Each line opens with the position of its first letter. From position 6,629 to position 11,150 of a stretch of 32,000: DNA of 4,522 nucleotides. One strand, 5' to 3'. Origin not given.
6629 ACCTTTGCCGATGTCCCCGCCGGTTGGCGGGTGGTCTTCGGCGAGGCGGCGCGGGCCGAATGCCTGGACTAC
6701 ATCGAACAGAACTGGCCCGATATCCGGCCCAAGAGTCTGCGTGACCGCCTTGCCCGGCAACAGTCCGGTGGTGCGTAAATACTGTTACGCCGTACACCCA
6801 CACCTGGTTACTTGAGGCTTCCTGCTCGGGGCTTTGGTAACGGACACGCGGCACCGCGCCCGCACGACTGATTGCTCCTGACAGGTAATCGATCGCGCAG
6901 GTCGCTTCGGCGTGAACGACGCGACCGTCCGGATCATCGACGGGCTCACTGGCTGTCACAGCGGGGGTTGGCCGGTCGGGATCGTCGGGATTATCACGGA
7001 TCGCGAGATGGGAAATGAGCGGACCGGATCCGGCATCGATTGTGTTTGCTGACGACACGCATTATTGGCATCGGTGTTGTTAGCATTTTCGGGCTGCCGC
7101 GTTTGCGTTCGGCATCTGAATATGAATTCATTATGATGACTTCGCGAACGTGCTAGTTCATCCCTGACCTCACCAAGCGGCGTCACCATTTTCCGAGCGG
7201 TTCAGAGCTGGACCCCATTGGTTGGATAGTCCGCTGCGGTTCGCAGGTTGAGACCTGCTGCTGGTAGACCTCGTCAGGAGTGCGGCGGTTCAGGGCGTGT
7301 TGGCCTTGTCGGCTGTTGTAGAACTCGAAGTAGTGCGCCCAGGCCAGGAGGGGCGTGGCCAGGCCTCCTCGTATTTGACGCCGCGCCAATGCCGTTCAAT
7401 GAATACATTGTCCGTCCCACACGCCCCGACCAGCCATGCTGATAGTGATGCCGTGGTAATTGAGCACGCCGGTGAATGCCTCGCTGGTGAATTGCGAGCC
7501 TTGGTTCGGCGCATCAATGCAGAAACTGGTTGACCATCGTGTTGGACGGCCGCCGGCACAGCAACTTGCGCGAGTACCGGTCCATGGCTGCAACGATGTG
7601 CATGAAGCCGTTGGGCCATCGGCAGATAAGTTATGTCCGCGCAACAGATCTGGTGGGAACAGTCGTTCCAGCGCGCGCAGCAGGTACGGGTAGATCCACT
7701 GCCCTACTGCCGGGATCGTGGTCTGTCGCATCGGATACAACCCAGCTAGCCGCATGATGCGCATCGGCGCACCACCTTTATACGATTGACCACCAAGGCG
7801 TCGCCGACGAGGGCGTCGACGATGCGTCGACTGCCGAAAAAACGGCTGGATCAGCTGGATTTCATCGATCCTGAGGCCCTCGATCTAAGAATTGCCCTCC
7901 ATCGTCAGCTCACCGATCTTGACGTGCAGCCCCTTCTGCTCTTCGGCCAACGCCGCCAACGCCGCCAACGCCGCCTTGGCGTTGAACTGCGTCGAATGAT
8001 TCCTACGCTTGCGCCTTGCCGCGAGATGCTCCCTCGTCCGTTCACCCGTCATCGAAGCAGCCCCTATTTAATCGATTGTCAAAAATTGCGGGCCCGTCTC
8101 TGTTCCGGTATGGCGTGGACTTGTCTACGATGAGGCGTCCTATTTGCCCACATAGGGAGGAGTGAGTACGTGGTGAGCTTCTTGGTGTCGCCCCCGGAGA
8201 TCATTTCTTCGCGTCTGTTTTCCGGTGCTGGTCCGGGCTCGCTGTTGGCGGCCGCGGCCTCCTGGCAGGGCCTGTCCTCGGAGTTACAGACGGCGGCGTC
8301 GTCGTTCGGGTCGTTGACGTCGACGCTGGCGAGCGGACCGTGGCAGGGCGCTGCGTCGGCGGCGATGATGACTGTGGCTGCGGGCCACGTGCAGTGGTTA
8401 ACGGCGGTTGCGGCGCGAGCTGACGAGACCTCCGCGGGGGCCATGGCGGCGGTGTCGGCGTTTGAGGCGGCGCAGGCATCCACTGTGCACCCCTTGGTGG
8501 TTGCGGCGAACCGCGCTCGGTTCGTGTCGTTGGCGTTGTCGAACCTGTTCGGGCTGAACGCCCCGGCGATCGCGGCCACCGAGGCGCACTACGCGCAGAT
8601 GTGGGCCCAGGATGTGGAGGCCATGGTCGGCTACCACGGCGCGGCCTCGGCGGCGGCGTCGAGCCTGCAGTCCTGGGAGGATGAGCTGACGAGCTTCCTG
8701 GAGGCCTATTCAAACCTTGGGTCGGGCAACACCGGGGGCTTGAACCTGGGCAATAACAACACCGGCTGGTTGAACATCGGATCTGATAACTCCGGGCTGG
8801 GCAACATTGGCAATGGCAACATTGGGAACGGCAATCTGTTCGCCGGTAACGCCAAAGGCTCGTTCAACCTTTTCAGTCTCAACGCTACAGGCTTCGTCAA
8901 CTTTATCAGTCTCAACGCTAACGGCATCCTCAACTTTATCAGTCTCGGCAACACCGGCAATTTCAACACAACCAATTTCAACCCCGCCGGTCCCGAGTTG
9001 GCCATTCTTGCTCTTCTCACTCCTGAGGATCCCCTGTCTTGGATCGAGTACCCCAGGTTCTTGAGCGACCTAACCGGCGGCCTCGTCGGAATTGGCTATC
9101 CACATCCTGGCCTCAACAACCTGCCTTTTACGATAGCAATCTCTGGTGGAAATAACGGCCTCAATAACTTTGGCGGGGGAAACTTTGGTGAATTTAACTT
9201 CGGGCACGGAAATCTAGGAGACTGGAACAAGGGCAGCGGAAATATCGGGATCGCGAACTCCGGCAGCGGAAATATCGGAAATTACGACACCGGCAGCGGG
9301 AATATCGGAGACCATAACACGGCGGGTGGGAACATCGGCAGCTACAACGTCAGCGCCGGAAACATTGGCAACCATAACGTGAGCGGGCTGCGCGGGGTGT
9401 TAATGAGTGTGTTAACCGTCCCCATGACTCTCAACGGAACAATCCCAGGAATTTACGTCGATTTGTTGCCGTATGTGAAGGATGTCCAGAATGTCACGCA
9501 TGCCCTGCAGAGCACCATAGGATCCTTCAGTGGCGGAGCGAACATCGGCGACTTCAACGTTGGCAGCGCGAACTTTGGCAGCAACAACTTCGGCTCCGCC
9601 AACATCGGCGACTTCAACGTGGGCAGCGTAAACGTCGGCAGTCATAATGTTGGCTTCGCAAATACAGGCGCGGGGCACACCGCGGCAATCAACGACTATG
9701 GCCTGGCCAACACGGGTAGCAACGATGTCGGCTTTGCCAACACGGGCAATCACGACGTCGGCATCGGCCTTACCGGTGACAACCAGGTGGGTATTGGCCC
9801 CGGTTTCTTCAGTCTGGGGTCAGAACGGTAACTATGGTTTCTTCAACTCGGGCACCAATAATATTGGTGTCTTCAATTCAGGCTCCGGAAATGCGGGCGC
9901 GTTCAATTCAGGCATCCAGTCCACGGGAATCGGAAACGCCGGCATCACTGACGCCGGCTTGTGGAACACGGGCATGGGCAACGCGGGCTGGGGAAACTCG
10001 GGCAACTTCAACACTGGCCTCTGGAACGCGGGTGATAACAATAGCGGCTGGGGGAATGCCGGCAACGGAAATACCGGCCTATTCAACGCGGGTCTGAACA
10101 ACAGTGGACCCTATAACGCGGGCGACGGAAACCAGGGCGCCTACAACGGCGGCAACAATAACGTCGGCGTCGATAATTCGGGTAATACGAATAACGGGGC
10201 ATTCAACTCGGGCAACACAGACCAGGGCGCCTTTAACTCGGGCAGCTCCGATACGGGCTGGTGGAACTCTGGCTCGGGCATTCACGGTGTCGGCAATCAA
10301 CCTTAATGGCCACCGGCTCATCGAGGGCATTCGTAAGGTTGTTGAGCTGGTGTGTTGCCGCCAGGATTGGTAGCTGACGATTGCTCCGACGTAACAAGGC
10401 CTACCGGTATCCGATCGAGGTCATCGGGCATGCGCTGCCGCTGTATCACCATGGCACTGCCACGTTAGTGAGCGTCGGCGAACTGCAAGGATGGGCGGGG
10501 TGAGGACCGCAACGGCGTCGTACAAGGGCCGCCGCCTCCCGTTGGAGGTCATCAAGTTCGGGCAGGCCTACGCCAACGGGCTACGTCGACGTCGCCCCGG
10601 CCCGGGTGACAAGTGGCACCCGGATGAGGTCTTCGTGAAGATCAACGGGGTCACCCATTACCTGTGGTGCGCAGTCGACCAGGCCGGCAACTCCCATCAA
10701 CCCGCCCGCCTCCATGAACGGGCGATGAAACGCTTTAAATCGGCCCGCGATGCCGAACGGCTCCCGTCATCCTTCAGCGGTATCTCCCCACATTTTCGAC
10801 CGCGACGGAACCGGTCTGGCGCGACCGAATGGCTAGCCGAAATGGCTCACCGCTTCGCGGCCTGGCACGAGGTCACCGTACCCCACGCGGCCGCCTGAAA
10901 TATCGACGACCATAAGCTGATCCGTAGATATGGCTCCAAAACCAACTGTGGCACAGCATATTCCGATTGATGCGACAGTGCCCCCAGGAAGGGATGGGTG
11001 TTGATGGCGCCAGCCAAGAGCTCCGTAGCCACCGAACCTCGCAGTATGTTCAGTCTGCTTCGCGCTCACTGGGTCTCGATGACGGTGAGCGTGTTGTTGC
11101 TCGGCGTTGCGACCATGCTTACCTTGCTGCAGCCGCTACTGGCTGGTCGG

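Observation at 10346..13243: ABC exporter bracketed by two same-orientation IS6-family remnants, a fossil pseudo-compound transposon or translocatable unit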

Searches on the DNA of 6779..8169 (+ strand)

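Call 66: search_dna_similar(query=window:6779-8169:+, collection=plasmids, mode=distant, max_rows=8, max_evalue=0.001)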
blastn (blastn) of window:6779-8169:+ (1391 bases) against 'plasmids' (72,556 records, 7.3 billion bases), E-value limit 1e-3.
Records with a match: 180; places in all: 400; records where one place covers at least 80% of the query: 0.
Best place of each record, by identity: 80-90% 9; 60-80% 171.
By first word of the organism name: Bradyrhizobium 49; Pseudomonas 36; Sinorhizobium 22; Roseomonas 8; Rhizobium 8; Novosphingobium 5; Paracoccus 4; Mycobacterium 3; Sphingomonas 3; Agrobacterium 3; and 28 more.
By predicted mobility (MOB-suite, as given by PLSDB): non-mobilizable 85; conjugative 71; mobilizable 24.
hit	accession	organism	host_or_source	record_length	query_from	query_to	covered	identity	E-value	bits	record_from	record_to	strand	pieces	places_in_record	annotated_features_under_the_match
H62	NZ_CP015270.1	Mycobacterium intracellulare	cell culture,heated-cooler unit water ...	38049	426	1293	61%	80.4%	6e-144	864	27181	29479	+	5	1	IS3 family transposase | helix-turn-helix domain-containing protein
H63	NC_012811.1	Methylorubrum extorquens AM1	-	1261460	583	926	25%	69.8%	3e-8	126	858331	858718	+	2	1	none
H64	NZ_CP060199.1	Aminobacter sp. MDW-2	cell culture,soil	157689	591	917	21%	71.8%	2e-12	141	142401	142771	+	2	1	none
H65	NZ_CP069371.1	Neotabrizicola shimadae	microbial biofilm,biofilm, Nakabusa ...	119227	726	918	14%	70.9%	4e-13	85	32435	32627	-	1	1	none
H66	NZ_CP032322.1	Azospirillum argentinense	soil sample,Agricultural field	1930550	729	926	14%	68.0%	1e-6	64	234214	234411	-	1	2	record has no annotation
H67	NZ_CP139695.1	Limimaricola variabilis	Bacterial Culture,hydrothermal vent ...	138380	722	914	14%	67.8%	2e-5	60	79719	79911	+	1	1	IS3 family transposase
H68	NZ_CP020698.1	Sulfitobacter sp. D7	calanoid copepod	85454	727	918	14%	67.0%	7e-4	55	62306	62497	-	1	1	IS3 family transposase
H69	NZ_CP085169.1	Sulfitobacter sp. DSM 110093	cell culture,Sediment from the Channel ...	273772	727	918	14%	67.0%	7e-4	55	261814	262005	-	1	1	none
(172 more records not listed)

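Call 68: get_annotated_region(hit=H62, flank=800)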
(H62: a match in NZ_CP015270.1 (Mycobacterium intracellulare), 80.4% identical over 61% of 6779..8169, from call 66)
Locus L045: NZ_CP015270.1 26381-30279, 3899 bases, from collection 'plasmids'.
description: Mycobacterium intracellulare subsp. chimaera strain ZUERICH-2 plasmid unnamed 3, complete sequence
organism: Mycobacterium intracellulare (NCBI taxid 222805)
taxonomy: Bacteria; Actinomycetota; Actinomycetes; Mycobacteriales; Mycobacteriaceae; Mycobacterium; Mycobacterium intracellulare
host: -; source: cell culture,heated-cooler unit water tank; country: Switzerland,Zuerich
typing (MOB-suite, as given by PLSDB): mobilizable; replicon rep_cluster_578; relaxase MOBF
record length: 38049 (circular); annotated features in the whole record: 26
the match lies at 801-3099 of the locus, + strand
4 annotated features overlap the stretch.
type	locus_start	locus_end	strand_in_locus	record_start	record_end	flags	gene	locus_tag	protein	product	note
CDS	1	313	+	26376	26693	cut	-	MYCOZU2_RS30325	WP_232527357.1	type II toxin-antitoxin system RelE/ParE family toxin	-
CDS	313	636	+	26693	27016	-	-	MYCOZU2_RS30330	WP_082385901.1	helix-turn-helix transcriptional regulator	-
CDS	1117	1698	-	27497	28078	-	-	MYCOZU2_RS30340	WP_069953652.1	helix-turn-helix domain-containing protein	-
CDS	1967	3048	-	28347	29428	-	-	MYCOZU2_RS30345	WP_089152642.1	IS3 family transposase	-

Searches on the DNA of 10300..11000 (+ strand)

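Call 8: search_dna_similar(query=window:10300-11000:+, collection=plasmids, mode=distant, max_rows=20)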
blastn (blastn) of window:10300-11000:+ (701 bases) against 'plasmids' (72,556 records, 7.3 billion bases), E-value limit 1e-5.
Records with a match: 136; places in all: 492; records where one place covers at least 80% of the query: 0.
Best place of each record, by identity: 80-90% 48; 60-80% 88.
By first word of the organism name: Streptomyces 73; Rhodococcus 30; Roseomonas 12; Mycobacterium 8; Azospirillum 5; Microvirga 2; Hoyosella 1; Kitasatospora 1; Skermanella 1; Limimaricola 1; and 2 more.
By predicted mobility (MOB-suite, as given by PLSDB): non-mobilizable 84; mobilizable 50; conjugative 2.
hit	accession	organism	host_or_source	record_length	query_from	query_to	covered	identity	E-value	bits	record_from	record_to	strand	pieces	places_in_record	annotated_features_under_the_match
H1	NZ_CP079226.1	Rhodococcus sp. LW-XY12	pure culture,activated sludge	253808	154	683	76%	72.8%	1e-22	293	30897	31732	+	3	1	IS6 family transposase | hypothetical protein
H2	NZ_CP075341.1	Rhodococcus ruber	-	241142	154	683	76%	72.8%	1e-22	293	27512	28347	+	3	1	IS6 family transposase | hypothetical protein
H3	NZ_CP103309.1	Rhodococcus pyridinivorans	Sediment samples were collected from a ...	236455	154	683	76%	72.8%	1e-22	293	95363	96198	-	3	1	IS6 family transposase | hypothetical protein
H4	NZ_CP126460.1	Rhodococcus sp. AH-ZY2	single cell,soil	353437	154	683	76%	72.8%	1e-22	293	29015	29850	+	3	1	IS6 family transposase | hypothetical protein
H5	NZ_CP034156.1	Rhodococcus sp. NJ-530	Antarctic sea ice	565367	150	601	64%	74.3%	8e-19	284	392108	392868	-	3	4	IS6 family transposase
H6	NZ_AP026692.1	Rhodococcus qingshengii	cruid oil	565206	150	601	64%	74.3%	8e-19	284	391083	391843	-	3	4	IS6 family transposase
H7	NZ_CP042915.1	Rhodococcus qingshengii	Eruca vesicaria subsp. sativa,whole ...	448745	154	601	64%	74.5%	7e-20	285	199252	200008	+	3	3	IS6 family transposase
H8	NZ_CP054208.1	Rhodococcus qingshengii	cell culture,carbendazim contaminated ...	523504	154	600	64%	74.4%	4e-22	287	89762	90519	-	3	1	IS6 family transposase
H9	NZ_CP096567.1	Rhodococcus qingshengii JCM 15477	sandy loam,soil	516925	154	600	64%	74.4%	4e-22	287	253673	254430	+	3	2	IS6 family transposase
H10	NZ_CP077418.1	Rhodococcus qingshengii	pure culture,oil-contaminated water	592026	154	579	61%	75.1%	2e-21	281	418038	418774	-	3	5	IS6 family transposase | hypothetical protein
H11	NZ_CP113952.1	Rhodococcus sp. JS3073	culture,soil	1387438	254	604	50%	75.3%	2e-26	236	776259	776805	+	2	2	record has no annotation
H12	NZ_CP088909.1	Rhodococcus qingshengii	cell culture,forest soil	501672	254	601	50%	75.8%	2e-26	237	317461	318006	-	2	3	IS6 family transposase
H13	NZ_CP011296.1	Rhodococcus erythropolis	pure culture,soil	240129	254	612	51%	73.4%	3e-17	191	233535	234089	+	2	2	none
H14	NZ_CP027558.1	Rhodococcus rhodochrous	mixed culture,sewage tank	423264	254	601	50%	74.3%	5e-21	217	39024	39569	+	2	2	IS6 family transposase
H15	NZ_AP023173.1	Rhodococcus qingshengii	-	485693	254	601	50%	73.7%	4e-22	211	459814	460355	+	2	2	none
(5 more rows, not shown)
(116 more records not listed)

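Call 9: get_annotated_region(hit=H1, flank=600)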
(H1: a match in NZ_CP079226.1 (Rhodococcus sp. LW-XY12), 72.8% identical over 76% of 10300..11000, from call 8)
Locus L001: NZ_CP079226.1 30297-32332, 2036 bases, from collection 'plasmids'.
description: Rhodococcus sp. LW-XY12 plasmid pLW1, complete sequence
organism: Rhodococcus sp. LW-XY12 (NCBI taxid 2856851)
taxonomy: Bacteria; Actinomycetota; Actinomycetes; Mycobacteriales; Nocardiaceae; Rhodococcus; Rhodococcus sp. LW-XY12
host: -; source: pure culture,activated sludge; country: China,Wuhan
typing (MOB-suite, as given by PLSDB): non-mobilizable; replicon rep_cluster_1732
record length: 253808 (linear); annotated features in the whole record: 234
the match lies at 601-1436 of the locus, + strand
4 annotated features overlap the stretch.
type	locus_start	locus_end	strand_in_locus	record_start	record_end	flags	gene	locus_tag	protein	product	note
CDS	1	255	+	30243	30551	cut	-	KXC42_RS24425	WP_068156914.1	hypothetical protein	-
CDS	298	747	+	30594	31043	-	-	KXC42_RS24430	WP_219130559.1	hypothetical protein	-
CDS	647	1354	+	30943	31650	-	-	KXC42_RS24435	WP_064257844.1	IS6 family transposase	-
CDS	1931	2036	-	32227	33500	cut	-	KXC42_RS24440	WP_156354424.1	IS3 family transposase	-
